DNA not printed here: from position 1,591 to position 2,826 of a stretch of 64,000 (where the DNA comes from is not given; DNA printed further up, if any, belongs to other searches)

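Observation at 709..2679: In-frame fusion of a GT4 glycosyltransferase with a truncated UDP-sugar dehydrogenase module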

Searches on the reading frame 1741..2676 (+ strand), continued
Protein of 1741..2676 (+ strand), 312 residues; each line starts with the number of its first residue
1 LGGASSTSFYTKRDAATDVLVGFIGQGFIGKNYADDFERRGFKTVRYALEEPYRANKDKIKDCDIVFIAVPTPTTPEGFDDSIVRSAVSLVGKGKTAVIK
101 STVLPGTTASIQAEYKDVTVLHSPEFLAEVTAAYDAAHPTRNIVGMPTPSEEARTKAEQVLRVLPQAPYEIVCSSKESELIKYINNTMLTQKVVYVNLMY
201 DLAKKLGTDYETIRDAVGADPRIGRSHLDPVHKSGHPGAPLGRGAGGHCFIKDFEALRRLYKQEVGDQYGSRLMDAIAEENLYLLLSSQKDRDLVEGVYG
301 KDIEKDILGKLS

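Call 54: search_protein_families(library=pfam, proteins=[L067:1442-2434:+, L023:6968-7441:+, L078:12050-12781:+, L018:7447-8961:+, L039:1645-3960:+, L066:7912-10668:+, L005:1019-1939:-, L073:8533-9774:+, L043:3506-4057:+, L071:6913-7878:+], max_evalue=0.0001)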
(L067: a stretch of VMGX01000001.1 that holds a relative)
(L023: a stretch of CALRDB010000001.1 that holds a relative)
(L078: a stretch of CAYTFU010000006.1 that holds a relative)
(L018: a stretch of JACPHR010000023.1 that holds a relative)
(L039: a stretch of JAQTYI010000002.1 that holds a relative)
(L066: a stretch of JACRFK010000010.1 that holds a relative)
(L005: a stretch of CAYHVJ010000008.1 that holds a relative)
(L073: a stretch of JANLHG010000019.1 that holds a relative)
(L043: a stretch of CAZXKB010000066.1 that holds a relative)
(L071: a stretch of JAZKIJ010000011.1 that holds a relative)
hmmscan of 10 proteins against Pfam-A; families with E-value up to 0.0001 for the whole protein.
L067:1442-2434:+ (331 aa): 7 families
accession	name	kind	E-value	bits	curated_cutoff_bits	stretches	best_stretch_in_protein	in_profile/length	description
PF16363.11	GDP_Man_Dehyd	-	3.1e-51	175.3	27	1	11-315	1-330/332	GDP-mannose 4,6 dehydratase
PF01370.27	Epimerase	-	2.1e-49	168.6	20.9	1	10-254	1-240/240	NAD dependent epimerase/dehydratase family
PF01073.25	3Beta_HSD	-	2e-21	76.7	22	1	11-238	1-225/280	3-beta hydroxysteroid dehydrogenase/isomerase family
PF02719.21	Polysacc_synt_2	-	2.2e-17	63.6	20.2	1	10-136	1-128/293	Polysaccharide biosynthesis protein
PF07993.18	NAD_binding_4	-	4.6e-13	49.4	20.1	1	84-198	87-213/258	Male sterility protein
PF04321.23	RmlD_sub_bind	-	1.8e-12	47.4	27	1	10-197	3-156/287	RmlD substrate binding domain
PF00106.31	adh_short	-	7.3e-05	22.8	26.6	0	10-123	3-119/195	short chain dehydrogenase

L023:6968-7441:+ (158 aa): 1 family
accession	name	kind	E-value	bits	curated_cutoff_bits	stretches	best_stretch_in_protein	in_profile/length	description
PF04138.20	GtrA_DPMS_TM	-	1.4e-20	74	26.1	1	35-151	1-117/117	GtrA/DPMS, transmembrane domain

L078:12050-12781:+ (244 aa): 1 family
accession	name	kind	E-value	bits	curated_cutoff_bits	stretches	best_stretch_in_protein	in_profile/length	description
PF00535.33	Glycos_transf_2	-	1.5e-21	77.5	23.3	1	8-145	1-132/168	Glycosyl transferase family 2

L018:7447-8961:+ (505 aa): 4 families
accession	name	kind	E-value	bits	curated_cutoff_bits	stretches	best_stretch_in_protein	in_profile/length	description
PF00733.27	Asn_synthase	-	7.8e-52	177.5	21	2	276-483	81-296/354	Asparagine synthase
PF13537.11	GATase_7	-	1.8e-39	135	25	1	42-156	3-121/123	Glutamine amidotransferase domain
PF13522.11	GATase_6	-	1.4e-36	125.8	27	1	25-152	1-130/130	Glutamine amidotransferase domain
PF12481.13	DUF3700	-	3.1e-05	24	27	1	59-145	75-164/228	Aluminium induced protein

L039:1645-3960:+ (772 aa): 7 families
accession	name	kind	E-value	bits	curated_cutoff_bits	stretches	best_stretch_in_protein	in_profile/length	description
PF04932.20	Wzy_C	-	3.5e-20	72.8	31.7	1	235-400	2-149/149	O-Antigen ligase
PF07719.23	TPR_2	-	2e-10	40.4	27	0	624-653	2-31/34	Tetratricopeptide repeat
PF00515.34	TPR_1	-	3.3e-08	33.5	27.8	0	729-759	4-34/34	Tetratricopeptide repeat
PF13181.12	TPR_8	-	6.3e-08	32.6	25.7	0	729-758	4-33/34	Tetratricopeptide repeat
PF13424.12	TPR_12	-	1.7e-06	28.6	30.1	0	725-755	44-74/77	Tetratricopeptide repeat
PF13431.12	TPR_17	-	5.1e-06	26.8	24.4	0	611-643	1-33/34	Tetratricopeptide repeat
PF13428.12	TPR_14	-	9.6e-06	26.2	23.5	0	729-759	4-34/44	Tetratricopeptide repeat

L066:7912-10668:+ (919 aa): 6 families
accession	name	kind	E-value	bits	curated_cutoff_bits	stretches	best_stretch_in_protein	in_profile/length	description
PF13692.12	Glyco_trans_1_4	-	1.4e-13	51.8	27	1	171-314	2-142/142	Glycosyl transferases group 1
PF00534.26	Glycos_transf_1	-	5.1e-12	46.1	26.4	1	167-326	12-170/172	Glycosyl transferases group 1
PF13231.12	PMT_2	-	3.1e-08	34.4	26.1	1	429-566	20-153/160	Dolichyl-phosphate-mannose-protein mannosyltransferase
PF13524.12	Glyco_trans_1_2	-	1e-06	29.2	25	1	199-337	13-137/144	Glycosyl transferase-like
PF13579.12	Glyco_trans_4_4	-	3.7e-06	27.8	29.7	1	41-150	54-157/158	Glycosyl transferase 4-like domain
PF13439.12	Glyco_transf_4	-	4.1e-06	27.3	28.5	1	37-155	52-169/170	Glycosyltransferase Family 4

L005:1019-1939:- (307 aa): 3 families
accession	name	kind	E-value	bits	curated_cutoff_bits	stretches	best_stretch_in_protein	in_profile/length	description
PF01408.29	GFO_IDH_MocA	-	7.2e-16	59.4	24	1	29-104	45-120/120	Oxidoreductase family, NAD-binding Rossmann fold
PF22725.1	GFO_IDH_MocA_C3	-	1.1e-11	45.2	27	1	142-221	43-123/124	GFO/IDH/MocA C-terminal domain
PF02894.22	GFO_IDH_MocA_C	-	1.9e-09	38.1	22.9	1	146-304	44-216/218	Oxidoreductase family, C-terminal alpha/beta domain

L073:8533-9774:+ (414 aa): 2 families
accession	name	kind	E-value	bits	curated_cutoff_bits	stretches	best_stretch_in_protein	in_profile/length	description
PF00535.33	Glycos_transf_2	-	7.5e-25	88.2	23.3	1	183-337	1-159/168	Glycosyl transferase family 2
PF10111.15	Glyco_tranf_2_2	-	4.1e-07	30.2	27.3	1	183-315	1-142/276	Glycosyltransferase like family 2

L043:3506-4057:+ (184 aa): 1 family
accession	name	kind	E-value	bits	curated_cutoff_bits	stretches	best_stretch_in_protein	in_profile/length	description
PF00293.34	NUDIX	-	4.6e-11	43.3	21.1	1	44-154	6-118/134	NUDIX domain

L071:6913-7878:+ (322 aa): 3 families
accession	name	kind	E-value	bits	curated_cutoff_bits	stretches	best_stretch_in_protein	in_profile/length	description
PF07478.18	Dala_Dala_lig_C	-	1.2e-39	136.4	24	1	122-317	10-203/204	D-ala D-ala ligase C-terminus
PF01820.27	Dala_Dala_lig_N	-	2.5e-22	80.1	34.6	2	60-96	85-121/121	D-ala D-ala ligase N-terminus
PF02655.19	ATP-grasp_3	-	5.4e-11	43.3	23.2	1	106-288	3-155/160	ATP-grasp domain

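Call 55: search_solved_structures(query=L067:1442-2434:+, max_evalue=1e-20)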
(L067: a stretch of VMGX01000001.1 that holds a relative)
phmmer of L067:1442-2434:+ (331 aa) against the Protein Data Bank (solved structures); distinct sequences matched with E-value up to 1e-20: 41.
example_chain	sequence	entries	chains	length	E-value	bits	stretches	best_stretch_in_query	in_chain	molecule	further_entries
5u4q_A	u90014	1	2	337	6.5e-48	166.8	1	7-259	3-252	dTDP-glucose 4,6-dehydratase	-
6zl6_A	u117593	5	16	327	5.9e-47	163.6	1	9-316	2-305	Epimerase domain-containing protein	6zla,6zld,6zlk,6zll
6zlj_A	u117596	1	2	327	2.2e-46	161.8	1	9-316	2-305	Epimerase domain-containing protein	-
4zrm_A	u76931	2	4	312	1.2e-37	133.1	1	8-321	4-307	UDP-glucose 4-epimerase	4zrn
8du1_A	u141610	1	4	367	9.2e-34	120.3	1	9-325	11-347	dTDP-glucose 4,6-dehydratase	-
6pmh_A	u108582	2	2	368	1.8e-33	119.4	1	10-325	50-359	UDP-glucose 4-epimerase related protein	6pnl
6bi4_A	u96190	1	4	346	1.6e-32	116.2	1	5-324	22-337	dTDP-glucose 4,6-dehydratase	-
3ruc_A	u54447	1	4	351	2.8e-30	108.9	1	10-323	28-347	WbgU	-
3ru7_A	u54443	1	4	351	6.3e-30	107.7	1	10-323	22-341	WbgU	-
3ru9_A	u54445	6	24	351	7.3e-30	107.5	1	10-323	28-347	WbgU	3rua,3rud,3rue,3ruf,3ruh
3lu1_A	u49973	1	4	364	8.3e-30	107.3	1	10-323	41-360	WbgU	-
6kv9_A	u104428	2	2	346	9.6e-29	103.8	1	9-321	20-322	MoeE5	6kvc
7ys8_A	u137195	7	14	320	1.4e-28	103.3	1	10-322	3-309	UDP-glucose 4-epimerase | UDP-glucose 4-epimerase along with EC 5.1.3.2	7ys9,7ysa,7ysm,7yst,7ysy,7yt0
9rl0_E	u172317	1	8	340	1.8e-28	102.9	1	10-321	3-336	CDP-tyvelose 2-epimerase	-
1sb8_A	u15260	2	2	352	6.4e-28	101.1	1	11-322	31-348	wbpP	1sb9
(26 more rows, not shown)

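Call 63: search_solved_structures(query=L014:2251-3147:+, max_evalue=1e-15)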
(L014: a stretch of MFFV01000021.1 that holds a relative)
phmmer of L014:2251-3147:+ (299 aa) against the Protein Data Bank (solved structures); distinct sequences matched with E-value up to 1e-15: 85 (the best 60 are shown).
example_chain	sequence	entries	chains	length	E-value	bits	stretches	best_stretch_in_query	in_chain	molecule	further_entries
4zrm_A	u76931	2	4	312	1.7e-58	201.8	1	4-290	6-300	UDP-glucose 4-epimerase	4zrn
1sb8_A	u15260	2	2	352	1.1e-55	192.6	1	5-286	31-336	wbpP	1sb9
6dnt_A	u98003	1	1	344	1.4e-54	188.9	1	4-251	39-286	NAD-dependent epimerase/dehydratase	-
10ke_A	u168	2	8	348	2.8e-50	174.9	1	3-246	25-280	Capsular polysaccharide biosynthesis protein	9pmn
6wjb_A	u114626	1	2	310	4.5e-50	174.2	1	3-249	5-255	NAD-dependent epimerase/dehydratase family protein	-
6wj9_A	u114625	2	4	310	4.2e-49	171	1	3-249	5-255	NAD-dependent epimerase/dehydratase family protein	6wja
3ru9_A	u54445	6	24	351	6e-48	167.2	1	4-251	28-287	WbgU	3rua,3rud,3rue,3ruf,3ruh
3ru7_A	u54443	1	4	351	6e-48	167.2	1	4-251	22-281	WbgU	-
3ruc_A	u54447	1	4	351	6.2e-48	167.2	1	4-251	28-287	WbgU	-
3lu1_A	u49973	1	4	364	6.9e-48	167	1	4-251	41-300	WbgU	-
2p5u_A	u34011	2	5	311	1.7e-46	162.4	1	3-290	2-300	UDP-glucose 4-epimerase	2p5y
7ys8_A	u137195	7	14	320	8.5e-46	160.2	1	3-290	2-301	UDP-glucose 4-epimerase | UDP-glucose 4-epimerase along with EC 5.1.3.2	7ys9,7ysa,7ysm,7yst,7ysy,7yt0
6pmh_A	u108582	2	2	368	6.2e-42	147.5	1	3-289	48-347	UDP-glucose 4-epimerase related protein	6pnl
3icp_A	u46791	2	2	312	2.7e-41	145.4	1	4-223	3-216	NAD-dependent epimerase/dehydratase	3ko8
6bwl_A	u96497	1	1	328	3.5e-40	141.7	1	3-293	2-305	Pal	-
5u4q_A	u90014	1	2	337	6.8e-31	111.2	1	3-224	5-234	dTDP-glucose 4,6-dehydratase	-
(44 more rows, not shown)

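Call 64: search_solved_structures(query=L080:4962-5966:+, max_evalue=1e-20)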
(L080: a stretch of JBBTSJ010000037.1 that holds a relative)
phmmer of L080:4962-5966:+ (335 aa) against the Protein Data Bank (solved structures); distinct sequences matched with E-value up to 1e-20: 63 (the best 60 are shown).
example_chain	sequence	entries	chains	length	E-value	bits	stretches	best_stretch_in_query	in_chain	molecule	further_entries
5u4q_A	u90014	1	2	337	7e-89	301.6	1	9-322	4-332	dTDP-glucose 4,6-dehydratase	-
6zl6_A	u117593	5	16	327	1.2e-53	185.8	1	10-316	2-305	Epimerase domain-containing protein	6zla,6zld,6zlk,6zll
6zlj_A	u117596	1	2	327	4.5e-53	183.9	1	10-316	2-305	Epimerase domain-containing protein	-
8du1_A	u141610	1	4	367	1.1e-39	139.9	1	135-330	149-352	dTDP-glucose 4,6-dehydratase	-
4zrm_A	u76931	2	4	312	1.3e-38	136.4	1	8-321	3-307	UDP-glucose 4-epimerase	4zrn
6bi4_A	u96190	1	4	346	7.9e-38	133.8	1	10-332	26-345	dTDP-glucose 4,6-dehydratase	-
6pmh_A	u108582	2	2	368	1.1e-35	126.7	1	9-330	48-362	UDP-glucose 4-epimerase related protein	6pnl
2hun_A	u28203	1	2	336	1.7e-35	126.2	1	10-333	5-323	336aa long hypothetical dTDP-glucose 4,6-dehydratase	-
6kv9_A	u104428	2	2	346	6.8e-35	124.2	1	11-321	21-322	MoeE5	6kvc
6dnt_A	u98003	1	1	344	4.7e-34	121.4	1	7-323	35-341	NAD-dependent epimerase/dehydratase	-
2b69_A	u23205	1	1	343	8.5e-34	120.6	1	8-323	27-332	UDP-glucuronate decarboxylase 1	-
4gll_A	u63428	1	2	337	9.1e-34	120.5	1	8-323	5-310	UDP-glucuronic acid decarboxylase 1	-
4lk3_A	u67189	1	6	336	2.5e-33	119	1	9-323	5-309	UDP-glucuronic acid decarboxylase 1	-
4m55_A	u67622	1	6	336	2.6e-33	119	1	9-323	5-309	UDP-glucuronic acid decarboxylase 1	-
1r6d_A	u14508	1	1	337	5.2e-33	118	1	10-333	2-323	TDP-glucose-4,6-dehydratase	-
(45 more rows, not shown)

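Call 66: search_protein_families(library=pfam, proteins=[P0242, P0212, P0199, P0183, P0135, P0145, P0250, P0253, P0216, P0251], max_evalue=0.001)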
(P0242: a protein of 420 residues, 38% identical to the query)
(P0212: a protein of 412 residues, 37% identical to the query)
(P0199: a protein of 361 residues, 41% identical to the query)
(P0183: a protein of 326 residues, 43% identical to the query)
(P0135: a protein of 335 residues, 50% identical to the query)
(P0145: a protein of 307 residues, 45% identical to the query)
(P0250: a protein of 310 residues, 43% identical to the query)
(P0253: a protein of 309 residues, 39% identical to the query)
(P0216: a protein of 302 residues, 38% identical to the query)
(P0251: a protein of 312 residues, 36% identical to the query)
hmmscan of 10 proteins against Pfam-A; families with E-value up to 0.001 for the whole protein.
P0242 (420 aa): 2 families
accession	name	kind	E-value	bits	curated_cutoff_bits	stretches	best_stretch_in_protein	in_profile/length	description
PF00984.24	UDPG_MGDP_dh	-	1.8e-21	76.5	25.4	1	159-258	2-93/94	UDP-glucose/GDP-mannose dehydrogenase family, central domain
PF03721.20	UDPG_MGDP_dh_N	-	2e-14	54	27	1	41-138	75-183/187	UDP-glucose/GDP-mannose dehydrogenase family, NAD binding domain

P0212 (412 aa): 3 families
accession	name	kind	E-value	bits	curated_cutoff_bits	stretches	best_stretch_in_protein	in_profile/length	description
PF00984.24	UDPG_MGDP_dh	-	2.7e-33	114.4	25.4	2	162-254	2-92/94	UDP-glucose/GDP-mannose dehydrogenase family, central domain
PF03721.20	UDPG_MGDP_dh_N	-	1.6e-20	73.9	27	1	36-140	68-182/187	UDP-glucose/GDP-mannose dehydrogenase family, NAD binding domain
PF14833.11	NAD_binding_11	-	0.00014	22.6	30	0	163-230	3-78/122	NAD-binding of NADP-dependent 3-hydroxyisobutyrate dehydrogenase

P0199 (361 aa): 8 families
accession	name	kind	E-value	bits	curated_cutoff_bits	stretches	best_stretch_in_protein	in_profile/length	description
PF00984.24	UDPG_MGDP_dh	-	3.1e-22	78.9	25.4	1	243-338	2-93/94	UDP-glucose/GDP-mannose dehydrogenase family, central domain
PF03721.20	UDPG_MGDP_dh_N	-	1.5e-16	61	27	1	127-221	74-181/187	UDP-glucose/GDP-mannose dehydrogenase family, NAD binding domain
PF01381.28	HTH_3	-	1.8e-11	44.3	23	1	8-62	1-54/55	Helix-turn-helix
PF13560.12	HTH_31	-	4.3e-07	30.6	27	1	5-59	3-57/64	Helix-turn-helix domain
PF12844.13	HTH_19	-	2.8e-05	24.4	30.2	1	6-64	2-59/64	Helix-turn-helix domain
PF13443.12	HTH_26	-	3.9e-05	24.3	22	1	8-65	2-59/63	Cro/C1-type HTH DNA-binding domain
PF13413.12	HTH_25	-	0.0002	21.5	24.6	1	9-45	3-39/62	Helix-turn-helix domain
PF13744.12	HTH_37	-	0.00028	21.1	27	1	3-60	18-75/80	Helix-turn-helix domain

P0183 (326 aa): 2 families
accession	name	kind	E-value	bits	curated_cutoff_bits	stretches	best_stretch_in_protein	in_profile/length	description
PF03721.20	UDPG_MGDP_dh_N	-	7.9e-18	65.1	27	1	43-143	74-181/187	UDP-glucose/GDP-mannose dehydrogenase family, NAD binding domain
PF00984.24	UDPG_MGDP_dh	-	5.6e-11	42.8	25.4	1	169-244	2-73/94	UDP-glucose/GDP-mannose dehydrogenase family, central domain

P0135 (335 aa): 2 families
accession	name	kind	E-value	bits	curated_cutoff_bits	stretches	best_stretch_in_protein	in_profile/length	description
PF00984.24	UDPG_MGDP_dh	-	4.1e-16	59.3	25.4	1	217-293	3-75/94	UDP-glucose/GDP-mannose dehydrogenase family, central domain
PF03721.20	UDPG_MGDP_dh_N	-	9.6e-15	55.1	27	1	99-187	74-177/187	UDP-glucose/GDP-mannose dehydrogenase family, NAD binding domain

P0145 (307 aa): 2 families
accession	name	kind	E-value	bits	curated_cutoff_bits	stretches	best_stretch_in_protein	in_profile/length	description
PF00984.24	UDPG_MGDP_dh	-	6.1e-14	52.3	25.4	1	181-273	2-82/94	UDP-glucose/GDP-mannose dehydrogenase family, central domain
PF03721.20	UDPG_MGDP_dh_N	-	1.4e-13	51.3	27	1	50-156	72-181/187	UDP-glucose/GDP-mannose dehydrogenase family, NAD binding domain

P0250 (310 aa): 2 families
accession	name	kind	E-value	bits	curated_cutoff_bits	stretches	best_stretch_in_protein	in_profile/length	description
PF03721.20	UDPG_MGDP_dh_N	-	1.2e-24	87.4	27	1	46-152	72-180/187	UDP-glucose/GDP-mannose dehydrogenase family, NAD binding domain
PF00984.24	UDPG_MGDP_dh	-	2.5e-19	69.6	25.4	1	180-277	2-93/94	UDP-glucose/GDP-mannose dehydrogenase family, central domain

P0253 (309 aa): 2 families
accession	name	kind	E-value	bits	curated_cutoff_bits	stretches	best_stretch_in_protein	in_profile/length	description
PF03721.20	UDPG_MGDP_dh_N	-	7.6e-20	71.7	27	1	51-147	74-184/187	UDP-glucose/GDP-mannose dehydrogenase family, NAD binding domain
PF00984.24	UDPG_MGDP_dh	-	1.6e-13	51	25.4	1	168-254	2-78/94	UDP-glucose/GDP-mannose dehydrogenase family, central domain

P0216 (302 aa): 2 families
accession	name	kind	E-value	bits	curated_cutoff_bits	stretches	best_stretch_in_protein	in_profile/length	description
PF03721.20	UDPG_MGDP_dh_N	-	1.1e-14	54.9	27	1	53-142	72-176/187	UDP-glucose/GDP-mannose dehydrogenase family, NAD binding domain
PF00984.24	UDPG_MGDP_dh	-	1.2e-12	48.2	25.4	1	174-252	1-75/94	UDP-glucose/GDP-mannose dehydrogenase family, central domain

P0251 (312 aa): 2 families
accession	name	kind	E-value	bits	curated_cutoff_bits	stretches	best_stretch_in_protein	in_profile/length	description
PF03721.20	UDPG_MGDP_dh_N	-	3.2e-16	59.9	27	1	56-160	57-180/187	UDP-glucose/GDP-mannose dehydrogenase family, NAD binding domain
PF00984.24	UDPG_MGDP_dh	-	3.8e-14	53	25.4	1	184-279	2-91/94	UDP-glucose/GDP-mannose dehydrogenase family, central domain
